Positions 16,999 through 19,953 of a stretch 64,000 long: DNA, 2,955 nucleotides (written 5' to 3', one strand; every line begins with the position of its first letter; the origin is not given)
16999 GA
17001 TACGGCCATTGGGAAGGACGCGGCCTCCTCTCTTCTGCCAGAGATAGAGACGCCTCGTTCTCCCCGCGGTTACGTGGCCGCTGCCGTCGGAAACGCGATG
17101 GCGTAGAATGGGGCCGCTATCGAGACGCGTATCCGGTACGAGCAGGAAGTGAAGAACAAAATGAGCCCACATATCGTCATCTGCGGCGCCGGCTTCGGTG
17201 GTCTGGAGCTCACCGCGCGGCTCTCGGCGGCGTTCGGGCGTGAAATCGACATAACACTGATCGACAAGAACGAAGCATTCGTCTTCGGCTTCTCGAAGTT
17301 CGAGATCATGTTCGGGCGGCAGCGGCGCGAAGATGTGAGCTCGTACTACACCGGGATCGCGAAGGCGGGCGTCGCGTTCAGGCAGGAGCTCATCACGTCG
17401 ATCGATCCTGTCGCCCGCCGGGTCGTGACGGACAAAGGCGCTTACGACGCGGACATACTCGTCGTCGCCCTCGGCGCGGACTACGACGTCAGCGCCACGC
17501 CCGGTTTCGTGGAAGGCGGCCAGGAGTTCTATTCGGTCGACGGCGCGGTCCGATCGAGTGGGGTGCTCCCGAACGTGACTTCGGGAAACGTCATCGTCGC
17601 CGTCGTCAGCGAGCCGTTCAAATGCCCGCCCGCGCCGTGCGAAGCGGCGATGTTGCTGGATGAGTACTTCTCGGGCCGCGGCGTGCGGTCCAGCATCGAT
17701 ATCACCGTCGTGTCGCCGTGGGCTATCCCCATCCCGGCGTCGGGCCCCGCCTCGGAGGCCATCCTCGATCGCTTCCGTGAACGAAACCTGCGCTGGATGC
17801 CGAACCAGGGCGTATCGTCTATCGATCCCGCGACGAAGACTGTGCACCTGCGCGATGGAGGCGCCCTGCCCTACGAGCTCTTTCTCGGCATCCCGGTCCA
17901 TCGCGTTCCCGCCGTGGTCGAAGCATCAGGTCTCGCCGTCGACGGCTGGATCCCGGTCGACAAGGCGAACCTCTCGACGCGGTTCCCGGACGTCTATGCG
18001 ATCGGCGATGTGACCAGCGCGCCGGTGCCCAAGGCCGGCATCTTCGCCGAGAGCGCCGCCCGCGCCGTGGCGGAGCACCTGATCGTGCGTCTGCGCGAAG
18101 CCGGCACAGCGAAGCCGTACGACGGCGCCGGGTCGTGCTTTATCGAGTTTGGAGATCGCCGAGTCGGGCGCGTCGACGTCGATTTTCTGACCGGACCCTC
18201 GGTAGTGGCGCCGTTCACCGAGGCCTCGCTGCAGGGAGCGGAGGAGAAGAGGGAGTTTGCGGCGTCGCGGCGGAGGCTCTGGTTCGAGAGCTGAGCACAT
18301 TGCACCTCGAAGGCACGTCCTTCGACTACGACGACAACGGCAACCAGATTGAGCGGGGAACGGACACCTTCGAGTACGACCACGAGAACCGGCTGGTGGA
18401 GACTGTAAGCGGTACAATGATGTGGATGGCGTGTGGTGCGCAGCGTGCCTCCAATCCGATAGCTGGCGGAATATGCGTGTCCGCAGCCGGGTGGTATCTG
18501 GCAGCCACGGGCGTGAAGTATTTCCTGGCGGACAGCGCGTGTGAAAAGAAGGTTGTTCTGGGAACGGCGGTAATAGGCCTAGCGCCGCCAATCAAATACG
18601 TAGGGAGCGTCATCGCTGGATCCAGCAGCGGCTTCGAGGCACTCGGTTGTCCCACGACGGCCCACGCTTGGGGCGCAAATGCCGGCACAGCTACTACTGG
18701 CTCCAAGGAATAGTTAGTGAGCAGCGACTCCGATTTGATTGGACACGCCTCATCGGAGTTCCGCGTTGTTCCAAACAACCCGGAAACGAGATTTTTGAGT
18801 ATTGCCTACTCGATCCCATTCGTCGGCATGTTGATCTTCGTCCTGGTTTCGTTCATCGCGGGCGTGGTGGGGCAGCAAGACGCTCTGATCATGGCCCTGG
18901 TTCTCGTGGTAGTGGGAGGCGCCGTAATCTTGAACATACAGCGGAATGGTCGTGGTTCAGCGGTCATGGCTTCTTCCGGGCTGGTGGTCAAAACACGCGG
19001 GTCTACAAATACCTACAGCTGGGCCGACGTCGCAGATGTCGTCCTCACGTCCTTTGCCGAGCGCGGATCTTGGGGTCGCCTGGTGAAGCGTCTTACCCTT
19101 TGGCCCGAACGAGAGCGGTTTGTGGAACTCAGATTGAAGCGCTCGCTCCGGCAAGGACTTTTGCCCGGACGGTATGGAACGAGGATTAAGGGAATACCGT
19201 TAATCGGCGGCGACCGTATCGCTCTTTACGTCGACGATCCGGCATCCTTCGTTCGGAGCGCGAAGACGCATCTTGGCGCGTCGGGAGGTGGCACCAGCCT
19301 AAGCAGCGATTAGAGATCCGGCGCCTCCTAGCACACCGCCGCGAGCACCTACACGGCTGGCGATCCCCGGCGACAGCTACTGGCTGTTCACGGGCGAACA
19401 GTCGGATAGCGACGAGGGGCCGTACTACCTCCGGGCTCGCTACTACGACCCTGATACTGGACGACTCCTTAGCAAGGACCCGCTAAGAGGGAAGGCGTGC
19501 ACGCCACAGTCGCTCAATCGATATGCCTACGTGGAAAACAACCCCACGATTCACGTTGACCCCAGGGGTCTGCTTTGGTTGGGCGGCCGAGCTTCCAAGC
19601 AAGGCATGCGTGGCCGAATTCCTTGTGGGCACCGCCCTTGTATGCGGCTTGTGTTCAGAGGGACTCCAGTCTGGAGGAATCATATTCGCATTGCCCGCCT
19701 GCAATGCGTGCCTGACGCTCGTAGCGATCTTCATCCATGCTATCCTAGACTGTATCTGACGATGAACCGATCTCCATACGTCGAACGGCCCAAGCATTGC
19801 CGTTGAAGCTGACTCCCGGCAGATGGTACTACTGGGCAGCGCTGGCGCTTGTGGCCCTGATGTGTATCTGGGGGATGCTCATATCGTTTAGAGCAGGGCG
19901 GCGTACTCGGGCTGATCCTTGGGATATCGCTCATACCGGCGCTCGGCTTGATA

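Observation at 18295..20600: Lower-GC island of orphan RHS/YD polymorphic-toxin pieces between an SQR-like gene and imuB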

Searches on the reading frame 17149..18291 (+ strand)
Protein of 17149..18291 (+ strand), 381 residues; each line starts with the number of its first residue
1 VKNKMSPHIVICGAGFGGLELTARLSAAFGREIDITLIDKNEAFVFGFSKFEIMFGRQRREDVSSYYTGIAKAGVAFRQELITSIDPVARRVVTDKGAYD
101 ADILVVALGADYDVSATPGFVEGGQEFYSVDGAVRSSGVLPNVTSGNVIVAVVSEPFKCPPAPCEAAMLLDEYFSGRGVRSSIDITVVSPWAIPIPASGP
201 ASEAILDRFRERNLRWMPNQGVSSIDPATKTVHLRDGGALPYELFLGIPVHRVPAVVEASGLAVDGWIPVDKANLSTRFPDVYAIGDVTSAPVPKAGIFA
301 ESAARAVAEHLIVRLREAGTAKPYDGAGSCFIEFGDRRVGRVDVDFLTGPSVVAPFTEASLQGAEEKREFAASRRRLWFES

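Call 6: search_protein_families(library=pfam, max_evalue=1, proteins=[window:17149-18291:+])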
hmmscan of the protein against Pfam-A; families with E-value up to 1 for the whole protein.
window:17149-18291:+ (381 aa): 7 families
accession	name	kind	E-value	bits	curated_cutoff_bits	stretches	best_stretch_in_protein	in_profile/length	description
PF07992.20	Pyr_redox_2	-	1.3e-17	64.6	26.1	2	198-291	182-278/291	Pyridine nucleotide-disulphide oxidoreductase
PF21706.3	FCSD_central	-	1.9e-05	25.2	27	1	146-233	15-100/116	Sulfide dehydrogenase [flavocytochrome c] flavoprotein chain, central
PF13454.12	NAD_binding_9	-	0.0044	17.4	21.8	1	10-43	1-35/155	FAD-NAD(P)-binding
PF02254.24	TrkA_N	-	0.026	15.3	23.8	1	9-45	1-34/116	TrkA-N domain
PF00070.33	Pyr_redox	-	0.033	15.1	22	0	8-42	1-32/82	Pyridine nucleotide-disulphide oxidoreductase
PF13450.12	NAD_binding_8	-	0.15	12.8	21.9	1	11-42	1-29/68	NAD(P)-binding Rossmann-like domain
PF13738.12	Pyr_redox_3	-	0.31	10.7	30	0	59-118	79-141/305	Pyridine nucleotide-disulphide oxidoreductase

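Call 7: search_protein_families(library=ncbifam, max_evalue=1, proteins=[window:17149-18291:+])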
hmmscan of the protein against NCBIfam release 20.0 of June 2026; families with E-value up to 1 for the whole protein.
window:17149-18291:+ (381 aa): 27 families (the best 25 are shown)
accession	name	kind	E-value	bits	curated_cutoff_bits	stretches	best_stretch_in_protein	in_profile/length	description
NF049943.1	SQR_III_seleno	exception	9.1e-55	186.2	525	1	8-350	2-351/406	type III sulfide quinone reductase, selenoprotein subtype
TIGR03169.1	Nterm_to_SelD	hypoth_equivalog_domain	1.8e-13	50.6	310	1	162-322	156-317/365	pyridine nucleotide-disulfide oxidoreductase family protein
TIGR03385.1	CoA_CoA_reduc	equivalog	1.2e-09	37.5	578.8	2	203-290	195-284/439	CoA-disulfide reductase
NF042949.2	3PPDioc_HcaD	equivalog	4.5e-07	29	450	1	247-291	235-278/386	3-phenylpropionate/cinnamic acid dioxygenase ferredoxin--NAD(+) reductase subunit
NF010037.0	PRK13512.1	equivalog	7.6e-06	25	394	1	203-290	193-280/438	CoA-disulfide reductase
NF046103.1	NOXase_Strep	equivalog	2e-05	23.8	600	1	3-113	144-245/442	H2O-forming NADH oxidase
NF003437.0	PRK04965.1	equivalog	2.5e-05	23.5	392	1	5-115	1-114/378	NADH:flavorubredoxin reductase NorW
NF007123.0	PRK09564.1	equivalog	4.3e-05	22.4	458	1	1-110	144-244/444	CoA-disulfide reductase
NF041682.1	ant_diox_AndAa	equivalog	0.00011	21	650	0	247-291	238-281/406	anthranilate 1,2-dioxygenase system ferredoxin--NAD(+) reductase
TIGR01350.1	lipoamide_DH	equivalog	0.0011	17.8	408.8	1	258-311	277-329/461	dihydrolipoyl dehydrogenase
NF003585.0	PRK05249.1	equivalog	0.0022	16.7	465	1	203-312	221-334/464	Si-specific NAD(P)(+) transhydrogenase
NF005884.0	PRK07846.1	equivalog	0.0029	16.3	501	1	257-313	271-326/454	mycothione reductase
NF045765.1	PhenlGlyoxDHPadH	equivalog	0.0056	15.6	475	1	201-291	187-279/416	NADH-dependent phenylglyoxylate dehydrogenase subunit epsilon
NF009410.0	PRK12771.1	subfamily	0.0079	14.8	516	0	7-112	139-235/566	NAD(P)-binding protein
NF004947.0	PRK06292.2-5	equivalog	0.01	14.8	592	1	258-289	278-310/474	dihydrolipoyl dehydrogenase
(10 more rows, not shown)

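Call 27: find_encoding_contigs(protein=window:17149-18291:+, flank=6000, max_places=10)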
Protein window:17149-18291:+ (381 aa): no gene with exactly this product is on record in the collection.

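Call 29: find_encoding_contigs(protein=window:17161-18291:+, flank=6000, max_places=10)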
Protein window:17161-18291:+ (377 aa): 1 contig read that carries it; 1 place shown.
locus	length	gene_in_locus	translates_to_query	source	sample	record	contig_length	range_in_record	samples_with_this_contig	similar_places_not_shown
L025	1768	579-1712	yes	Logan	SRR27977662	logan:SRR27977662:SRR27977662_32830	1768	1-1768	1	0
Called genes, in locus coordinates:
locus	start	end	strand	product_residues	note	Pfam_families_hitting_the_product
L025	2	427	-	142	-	?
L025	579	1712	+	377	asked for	PF07992:Pyr_redox_2 (weak), PF21706:FCSD_central (faint), PF07992:Pyr_redox_2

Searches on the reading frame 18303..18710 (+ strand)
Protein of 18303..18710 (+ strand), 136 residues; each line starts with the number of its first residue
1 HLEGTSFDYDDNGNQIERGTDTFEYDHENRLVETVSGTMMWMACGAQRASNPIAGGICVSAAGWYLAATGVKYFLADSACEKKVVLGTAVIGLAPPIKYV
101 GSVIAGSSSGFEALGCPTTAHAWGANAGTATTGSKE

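Call 6: search_protein_families(library=pfam, max_evalue=1, proteins=[window:18303-18710:+])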
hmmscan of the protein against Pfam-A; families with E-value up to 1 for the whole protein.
seq(136 aa): 1 family
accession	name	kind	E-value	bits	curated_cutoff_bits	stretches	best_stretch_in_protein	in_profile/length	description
PF05593.20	RHS_repeat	-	0.0053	17.6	22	1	9-36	1-33/38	RHS Repeat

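Call 7: search_protein_families(library=ncbifam, max_evalue=1, proteins=[window:18303-18710:+])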
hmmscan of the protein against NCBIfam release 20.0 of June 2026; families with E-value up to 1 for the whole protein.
seq(136 aa): 0 families

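Call 41: search_protein_representatives(protein=window:18303-18710:+)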
Query: 136 residues. Proteins with E-value up to 0.001 (for the whole library): 71; up to 1e-10: 2; up to 1e-30: 1. The best 71 are listed.
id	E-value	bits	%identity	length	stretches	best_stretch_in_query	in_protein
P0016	1.1e-86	303.9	100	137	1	1-136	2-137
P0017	3.5e-12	62.7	40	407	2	3-35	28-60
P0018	2.2e-10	56.9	62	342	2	2-39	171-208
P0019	3.9e-10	56.1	63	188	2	2-33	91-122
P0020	5.2e-09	52.4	74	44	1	2-35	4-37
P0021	1.1e-08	51.4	70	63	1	2-38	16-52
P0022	1.1e-08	51.4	57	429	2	2-39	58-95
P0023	1.4e-08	51.0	61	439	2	2-38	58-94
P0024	1.7e-08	50.8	82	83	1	2-34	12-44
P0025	4.0e-08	49.6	33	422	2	26-125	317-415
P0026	4.0e-08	49.5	49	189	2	6-39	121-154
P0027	5.2e-08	49.2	55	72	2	2-52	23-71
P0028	8.2e-08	48.5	54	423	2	2-39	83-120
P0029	8.7e-08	48.5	52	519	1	2-80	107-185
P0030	1.3e-07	47.9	56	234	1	2-56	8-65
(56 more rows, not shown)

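Call 92: search_protein_families(library=padloc, max_evalue=0.01, proteins=[window:18303-18710:+])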
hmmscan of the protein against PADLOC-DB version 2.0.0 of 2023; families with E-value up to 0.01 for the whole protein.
window:18303-18710:+ (136 aa): 0 families

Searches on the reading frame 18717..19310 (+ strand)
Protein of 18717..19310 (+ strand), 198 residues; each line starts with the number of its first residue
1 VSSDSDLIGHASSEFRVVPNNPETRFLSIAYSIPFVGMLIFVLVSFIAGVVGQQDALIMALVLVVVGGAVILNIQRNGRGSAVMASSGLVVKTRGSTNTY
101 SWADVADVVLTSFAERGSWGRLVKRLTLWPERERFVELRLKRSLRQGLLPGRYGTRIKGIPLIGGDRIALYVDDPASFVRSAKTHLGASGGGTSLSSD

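Call 6: search_protein_families(library=pfam, max_evalue=1, proteins=[window:18717-19310:+])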
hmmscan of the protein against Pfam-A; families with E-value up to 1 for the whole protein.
window:18717-19310:+ (198 aa): 4 families
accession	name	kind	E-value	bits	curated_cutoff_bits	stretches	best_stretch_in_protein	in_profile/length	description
PF20315.3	DUF6611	-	0.00017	22.1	27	1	22-103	43-126/168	Family of unknown function (DUF6611)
PF20226.3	DUF6585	-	0.017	15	27.7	1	35-109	37-107/249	Family of unknown function (DUF6585)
PF04246.17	RseC_MucC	-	0.075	13.4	24.4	1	27-73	67-112/130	Positive regulator of sigma(E), RseC/MucC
PF23494.1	bPH_10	-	0.55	10.1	27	0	47-110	50-112/151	YqeB-like bacterial PH domain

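Call 7: search_protein_families(library=ncbifam, max_evalue=1, proteins=[window:18717-19310:+])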
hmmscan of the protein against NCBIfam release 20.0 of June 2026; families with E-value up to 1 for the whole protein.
window:18717-19310:+ (198 aa): 1 family
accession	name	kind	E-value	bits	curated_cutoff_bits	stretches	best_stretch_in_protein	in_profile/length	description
TIGR02771.1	TraF_Ti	equivalog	0.061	12.9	100.25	1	130-170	58-98/171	conjugative transfer signal peptidase TraF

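Call 25: find_encoding_contigs(protein=window:18717-19310:+, flank=6000, max_places=10)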
Protein window:18717-19310:+ (198 aa): 1 contig read that carries it; 1 place shown.
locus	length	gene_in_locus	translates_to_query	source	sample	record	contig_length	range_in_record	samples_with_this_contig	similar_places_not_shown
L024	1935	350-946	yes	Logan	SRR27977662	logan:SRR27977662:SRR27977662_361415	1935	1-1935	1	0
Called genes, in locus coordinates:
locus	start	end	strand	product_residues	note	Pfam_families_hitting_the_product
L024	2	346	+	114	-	?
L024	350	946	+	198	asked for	-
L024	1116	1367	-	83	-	-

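Call 33: find_homologous_proteins(query=window:18717-19310:+)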
Query window:18717-19310:+ (198 aa): 15 proteins with E <= 0.001 among 729 candidates.
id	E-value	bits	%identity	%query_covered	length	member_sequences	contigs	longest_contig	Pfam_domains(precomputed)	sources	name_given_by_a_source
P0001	2.3e-121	421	100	100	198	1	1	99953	-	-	-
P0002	2.2e-86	306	76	96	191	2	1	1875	-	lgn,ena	-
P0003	1.4e-80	288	74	92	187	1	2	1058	-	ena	-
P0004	8.3e-73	262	67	96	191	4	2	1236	-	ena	-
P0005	1.5e-69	252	66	94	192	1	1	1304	-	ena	-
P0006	9.4e-67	242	68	88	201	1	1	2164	-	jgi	jgi:hypothetical protein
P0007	7.3e-66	240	66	87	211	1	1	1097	-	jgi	jgi:hypothetical protein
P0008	1.6e-58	216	58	91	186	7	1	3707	-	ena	-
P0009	3.5e-57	211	60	90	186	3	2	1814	-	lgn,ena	-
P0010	2.4e-54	202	72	68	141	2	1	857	-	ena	-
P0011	5.0e-54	201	56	89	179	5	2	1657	-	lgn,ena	-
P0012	1.6e-50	190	53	89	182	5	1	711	-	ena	-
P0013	1.0e-48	184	54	92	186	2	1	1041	-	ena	-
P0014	6.7e-47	178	51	89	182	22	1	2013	-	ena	-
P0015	1.3e-43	167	50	89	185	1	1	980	-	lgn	-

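Call 34: find_encoding_contigs(protein=P0008, flank=6000, max_places=5)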
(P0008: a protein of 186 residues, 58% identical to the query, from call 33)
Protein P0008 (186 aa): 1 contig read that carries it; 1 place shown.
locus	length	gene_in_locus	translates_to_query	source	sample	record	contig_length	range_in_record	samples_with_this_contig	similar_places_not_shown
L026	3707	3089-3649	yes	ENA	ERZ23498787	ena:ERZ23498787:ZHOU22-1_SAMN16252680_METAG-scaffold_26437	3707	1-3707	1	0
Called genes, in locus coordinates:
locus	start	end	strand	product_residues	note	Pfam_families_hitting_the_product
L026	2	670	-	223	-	?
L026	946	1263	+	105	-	-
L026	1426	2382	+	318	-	PF01180:DHO_dh, PF01207:Dus (weak), PF03060:NMO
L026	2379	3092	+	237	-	PF00149:Metallophos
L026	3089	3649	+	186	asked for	-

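Call 35: find_encoding_contigs(protein=P0006, flank=6000, max_places=5)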
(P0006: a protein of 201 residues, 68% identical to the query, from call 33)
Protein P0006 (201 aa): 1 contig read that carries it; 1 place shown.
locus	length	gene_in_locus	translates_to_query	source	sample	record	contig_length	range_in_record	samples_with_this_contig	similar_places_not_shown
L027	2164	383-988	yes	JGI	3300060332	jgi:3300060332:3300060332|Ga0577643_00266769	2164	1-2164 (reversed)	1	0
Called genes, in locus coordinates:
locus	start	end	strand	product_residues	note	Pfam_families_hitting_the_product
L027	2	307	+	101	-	?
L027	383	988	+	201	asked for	-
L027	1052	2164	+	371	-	?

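Call 36: find_encoding_contigs(protein=P0002, flank=6000, max_places=5)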
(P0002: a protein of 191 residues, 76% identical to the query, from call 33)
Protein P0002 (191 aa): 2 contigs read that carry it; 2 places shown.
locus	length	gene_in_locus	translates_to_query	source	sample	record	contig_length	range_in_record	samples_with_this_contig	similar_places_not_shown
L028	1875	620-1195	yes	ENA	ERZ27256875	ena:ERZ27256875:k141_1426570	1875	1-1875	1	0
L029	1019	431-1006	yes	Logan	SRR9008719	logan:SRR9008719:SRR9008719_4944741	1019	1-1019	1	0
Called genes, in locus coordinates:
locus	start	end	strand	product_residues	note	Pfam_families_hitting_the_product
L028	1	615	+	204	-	?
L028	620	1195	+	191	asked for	-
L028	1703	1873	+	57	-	?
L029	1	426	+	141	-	?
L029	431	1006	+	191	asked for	-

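Call 48: find_related_loci(query=A1, collection=genome_contigs, flank=8000)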
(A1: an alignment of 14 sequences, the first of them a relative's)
Query A1 (198 aa) in genome_contigs; peptide patterns used: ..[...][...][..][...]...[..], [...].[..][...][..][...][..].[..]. (x = any residue, [..] = any of these).
12 stretches matched a pattern, but none encodes a relative of the query by tblastn (E <= 1e-3).

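Call 54: find_encoding_contigs(protein=P0014, flank=3000, max_places=4)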
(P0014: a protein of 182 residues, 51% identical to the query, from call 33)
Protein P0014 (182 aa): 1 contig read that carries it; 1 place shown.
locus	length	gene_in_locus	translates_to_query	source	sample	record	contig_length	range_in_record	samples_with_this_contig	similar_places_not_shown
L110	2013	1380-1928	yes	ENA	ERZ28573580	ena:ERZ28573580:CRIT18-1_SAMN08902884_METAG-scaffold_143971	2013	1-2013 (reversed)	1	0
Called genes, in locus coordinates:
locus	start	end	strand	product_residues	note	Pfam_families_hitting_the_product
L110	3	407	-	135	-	?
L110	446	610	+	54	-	-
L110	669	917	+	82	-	-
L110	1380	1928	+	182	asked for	-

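Call 55: find_encoding_contigs(protein=P0009, flank=3000, max_places=4)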
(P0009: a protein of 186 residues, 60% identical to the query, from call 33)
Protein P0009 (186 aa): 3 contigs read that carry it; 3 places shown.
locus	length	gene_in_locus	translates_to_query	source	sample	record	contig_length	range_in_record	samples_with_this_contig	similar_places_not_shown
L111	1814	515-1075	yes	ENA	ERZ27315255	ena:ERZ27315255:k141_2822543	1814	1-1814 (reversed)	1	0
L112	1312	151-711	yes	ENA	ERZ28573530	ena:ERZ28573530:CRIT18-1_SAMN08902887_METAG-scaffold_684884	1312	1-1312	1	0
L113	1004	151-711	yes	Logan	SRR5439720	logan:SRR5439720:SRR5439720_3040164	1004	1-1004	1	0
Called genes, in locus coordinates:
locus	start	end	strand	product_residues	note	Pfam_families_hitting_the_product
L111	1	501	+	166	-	?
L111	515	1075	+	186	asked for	-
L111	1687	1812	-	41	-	?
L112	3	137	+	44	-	?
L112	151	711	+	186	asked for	-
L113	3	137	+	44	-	?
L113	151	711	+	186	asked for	-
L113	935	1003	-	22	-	?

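Call 56: find_encoding_contigs(protein=P0011, flank=3000, max_places=4)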
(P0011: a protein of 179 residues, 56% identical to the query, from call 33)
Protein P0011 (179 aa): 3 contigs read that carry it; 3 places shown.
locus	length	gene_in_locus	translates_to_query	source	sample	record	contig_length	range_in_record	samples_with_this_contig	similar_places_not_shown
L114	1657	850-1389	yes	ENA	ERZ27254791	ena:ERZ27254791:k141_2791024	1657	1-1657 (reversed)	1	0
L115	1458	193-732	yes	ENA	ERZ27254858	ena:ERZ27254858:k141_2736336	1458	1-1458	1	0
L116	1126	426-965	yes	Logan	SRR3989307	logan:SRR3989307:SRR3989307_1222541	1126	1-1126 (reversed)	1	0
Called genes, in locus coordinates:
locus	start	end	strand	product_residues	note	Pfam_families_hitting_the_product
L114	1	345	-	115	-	?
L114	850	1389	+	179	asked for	-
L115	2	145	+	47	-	?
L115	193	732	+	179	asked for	-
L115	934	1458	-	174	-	?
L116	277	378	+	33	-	-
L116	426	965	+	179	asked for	-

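Call 61: find_related_loci(query=A1, collection=metagenome_contigs, flank=10000)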
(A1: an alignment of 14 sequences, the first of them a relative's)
Query A1 (198 aa) in metagenome_contigs; peptide patterns used: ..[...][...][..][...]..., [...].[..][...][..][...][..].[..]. (x = any residue, [..] = any of these).
150 stretches matched a pattern; 13 encode a relative of the query (tblastn E <= 1e-3); 13 distinct loci.
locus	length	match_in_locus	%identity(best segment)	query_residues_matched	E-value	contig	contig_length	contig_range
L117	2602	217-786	75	1-190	3e-95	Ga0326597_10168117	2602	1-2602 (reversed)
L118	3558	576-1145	67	1-190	2e-80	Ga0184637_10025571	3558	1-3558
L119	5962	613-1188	64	1-192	8e-73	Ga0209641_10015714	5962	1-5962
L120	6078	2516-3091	64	1-192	8e-73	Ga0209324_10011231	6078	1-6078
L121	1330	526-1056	56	14-190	1e-65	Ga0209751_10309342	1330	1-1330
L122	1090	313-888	52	1-190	7e-60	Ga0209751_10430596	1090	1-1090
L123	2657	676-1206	53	14-190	1e-56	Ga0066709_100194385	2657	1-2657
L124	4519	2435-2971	51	12-190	2e-56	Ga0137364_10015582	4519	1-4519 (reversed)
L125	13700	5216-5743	51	12-187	4e-56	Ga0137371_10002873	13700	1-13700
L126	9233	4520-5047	51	12-187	4e-56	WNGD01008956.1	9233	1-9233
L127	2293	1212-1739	51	12-187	4e-56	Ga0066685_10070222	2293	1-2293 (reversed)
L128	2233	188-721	53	12-190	5e-54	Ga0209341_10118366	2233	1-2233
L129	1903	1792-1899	39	8-43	3e-5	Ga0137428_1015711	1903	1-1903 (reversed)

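Call 79: predict_structure(alignment_id=A3)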
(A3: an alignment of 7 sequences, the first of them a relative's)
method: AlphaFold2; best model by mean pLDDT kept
length: 152 residues; sequences in the alignment: 7
mean_pLDDT: 50.9   pTM: 0.41
mean pLDDT of the five models: 50.9, 48.9, 48.4, 46.7, 44.1
residues with pLDDT >= 90: 0; 70-90: 5; 50-70: 69; < 50: 78
segments of 3 or more residues with pLDDT < 50: 1-11, 13-15, 17-38, 111-152
pLDDT, mean of each block of 10 residues (from residue 1): 39 44 44 46 61 63 59 69 66 59 61 42 39 39 35 29
secondary structure, 60 per line:
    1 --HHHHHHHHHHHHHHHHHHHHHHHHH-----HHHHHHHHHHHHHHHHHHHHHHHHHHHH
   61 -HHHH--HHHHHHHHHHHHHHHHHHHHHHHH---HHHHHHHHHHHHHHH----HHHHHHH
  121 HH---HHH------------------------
elements in order: H3-27 H33-60 H62-65 H68-91 H95-109 H114-122

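Call 80: predict_structure(alignment_id=A1)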
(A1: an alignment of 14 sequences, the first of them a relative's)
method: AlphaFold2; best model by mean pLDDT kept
length: 198 residues; sequences in the alignment: 14
mean_pLDDT: 77.4   pTM: 0.67
mean pLDDT of the five models: 77.4, 76.7, 76.5, 75.5, 74.3
residues with pLDDT >= 90: 57; 70-90: 95; 50-70: 8; < 50: 38
segments of 3 or more residues with pLDDT < 50: 1-10, 145-164, 191-198
pLDDT, mean of each block of 10 residues (from residue 1): 39 82 86 93 94 94 94 86 87 82 88 81 82 87 55 39 65 91 78 37
secondary structure, 60 per line:
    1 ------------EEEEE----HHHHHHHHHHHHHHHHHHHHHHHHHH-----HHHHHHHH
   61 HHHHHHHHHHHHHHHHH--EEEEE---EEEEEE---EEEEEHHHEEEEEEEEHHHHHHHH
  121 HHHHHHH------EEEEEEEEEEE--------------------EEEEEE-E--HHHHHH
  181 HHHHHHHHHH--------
elements in order: E13-17 H22-47 H53-77 E80-84 E88-93 E97-101 E105-112 H113-127 E134-144 E165-170 H175-190

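Call 83: fold_search(model_id=the predicted structure, library=pdb)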
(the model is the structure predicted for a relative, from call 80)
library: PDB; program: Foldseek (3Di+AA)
matches with E <= 10: 197; with E <= 0.001: 0
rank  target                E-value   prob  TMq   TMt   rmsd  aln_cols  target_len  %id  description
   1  5umu_A                1.4e-02  0.99  0.28  0.22   8.3       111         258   11  Crystal structure of the middle double PH domain of human FACT complex subunit SPT16 (released 2018-01-31)
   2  4wj7_A                1.4e-02  0.97  0.31  0.43  13.7       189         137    8  CCM2 PTB domain in complex with KRIT1 NPxY/F3 (released 2014-12-24)
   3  3to1_A                1.5e-02  0.99  0.28  0.26   3.6       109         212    6  Two surfaces on Rtt106 mediate histone binding and chaperone activity (released 2011-12-21)
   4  4wj7_C                1.5e-02  0.96  0.30  0.44  13.8       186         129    8  CCM2 PTB domain in complex with KRIT1 NPxY/F3 (released 2014-12-24)
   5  9eh2_y                1.8e-02  0.97  0.27  0.14   5.6       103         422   14  RNA polymerase II-DSIF-SPT6-PAF1c-TFIIS-IWS1-SETD2-FACT nucleosome upstream (released 2024-12-18)
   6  4wj7_B                2.1e-02  0.96  0.31  0.45  13.7       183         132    8  CCM2 PTB domain in complex with KRIT1 NPxY/F3 (released 2014-12-24)
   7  9pvg_C                2.4e-02  0.91  0.29  0.40  14.0       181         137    8  Co-crystal structure of two CCM2 PTB domains bound to a KRIT1 peptide encompassing NPxF2 and NPxF3 (released 2026-01-28)
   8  8jpb_G                3.0e-02  1.00  0.33  0.11   2.4       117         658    8  cryo-EM structure of NTSR1-GRK2-Galpha(q) complexes 1 (released 2023-08-09)
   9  4ioy                  3.0e-02  0.91  0.26  0.21  10.2       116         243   10  Structure of the Spt16 Middle Domain Reveals Functional Features of the Histone Chaperone FACT (released 2013-02-20)
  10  2ys5_MODEL_1_A        4.1e-02  1.00  0.33  0.43   2.8       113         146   10  Solution structure of the complex of the PTB domain of SNT-2 and 19-residue peptide (aa 1571-1589) of hALK (released 2008-04-08)
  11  9pvg_A                4.1e-02  0.85  0.29  0.43  13.9       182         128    8  Co-crystal structure of two CCM2 PTB domains bound to a KRIT1 peptide encompassing NPxF2 and NPxF3 (released 2026-01-28)
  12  5ums                  4.3e-02  0.97  0.27  0.23   4.3        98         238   12  Crystal structure of middle double PH domain of human FACT complex subunit SSRP1 (released 2018-01-31)
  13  8yjm_A                4.3e-02  0.90  0.28  0.18  10.1       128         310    9  Structure of human SPT16 MD-CTD and MCM2 HBD chaperoning a histone H3-H4 tetramer and a single chain H2B-H2A chimera (released 2024-03-20)
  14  3gyo                  4.6e-02  0.99  0.30  0.27   3.4       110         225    5  Se-Met Rtt106p (released 2009-12-08)
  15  4kho_B                4.6e-02  0.93  0.27  0.21   8.7       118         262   10  Structure of the FACT complex Subunit Spt16M (released 2013-05-29)
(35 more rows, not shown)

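Call 92: search_protein_families(library=padloc, max_evalue=0.01, proteins=[window:18717-19310:+])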
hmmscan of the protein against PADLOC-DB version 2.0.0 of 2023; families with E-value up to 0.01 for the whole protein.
window:18717-19310:+ (198 aa): 0 families

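Call 93: search_solved_structures(query=A3, max_evalue=1)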
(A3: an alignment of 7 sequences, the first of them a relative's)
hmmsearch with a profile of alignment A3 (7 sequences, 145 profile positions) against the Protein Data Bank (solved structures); distinct sequences matched with E-value up to 1: 2.
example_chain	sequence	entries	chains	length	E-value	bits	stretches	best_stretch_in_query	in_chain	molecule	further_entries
2kjf_A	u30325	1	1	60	0.2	14.8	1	80-126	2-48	Carnocyclin-A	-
6l85_A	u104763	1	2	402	0.3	14.2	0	44-80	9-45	Phosphate transporter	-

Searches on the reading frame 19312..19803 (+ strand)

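Call 6: search_protein_families(library=pfam, max_evalue=1, proteins=[window:19312-19803:+])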
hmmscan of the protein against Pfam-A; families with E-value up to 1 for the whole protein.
seq(164 aa): 0 families

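Call 7: search_protein_families(library=ncbifam, max_evalue=1, proteins=[window:19312-19803:+])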
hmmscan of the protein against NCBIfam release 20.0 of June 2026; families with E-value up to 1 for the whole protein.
seq(164 aa): 2 families
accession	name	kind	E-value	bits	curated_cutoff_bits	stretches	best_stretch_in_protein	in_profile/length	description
TIGR03696.1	Rhs_assc_core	domain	2.3e-18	66.5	32.5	1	23-87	16-76/76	RHS repeat-associated core domain-containing protein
NF041261.1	RHS_core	equivalog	4.4e-06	24.8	2000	1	26-87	1205-1261/1261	RHS element core protein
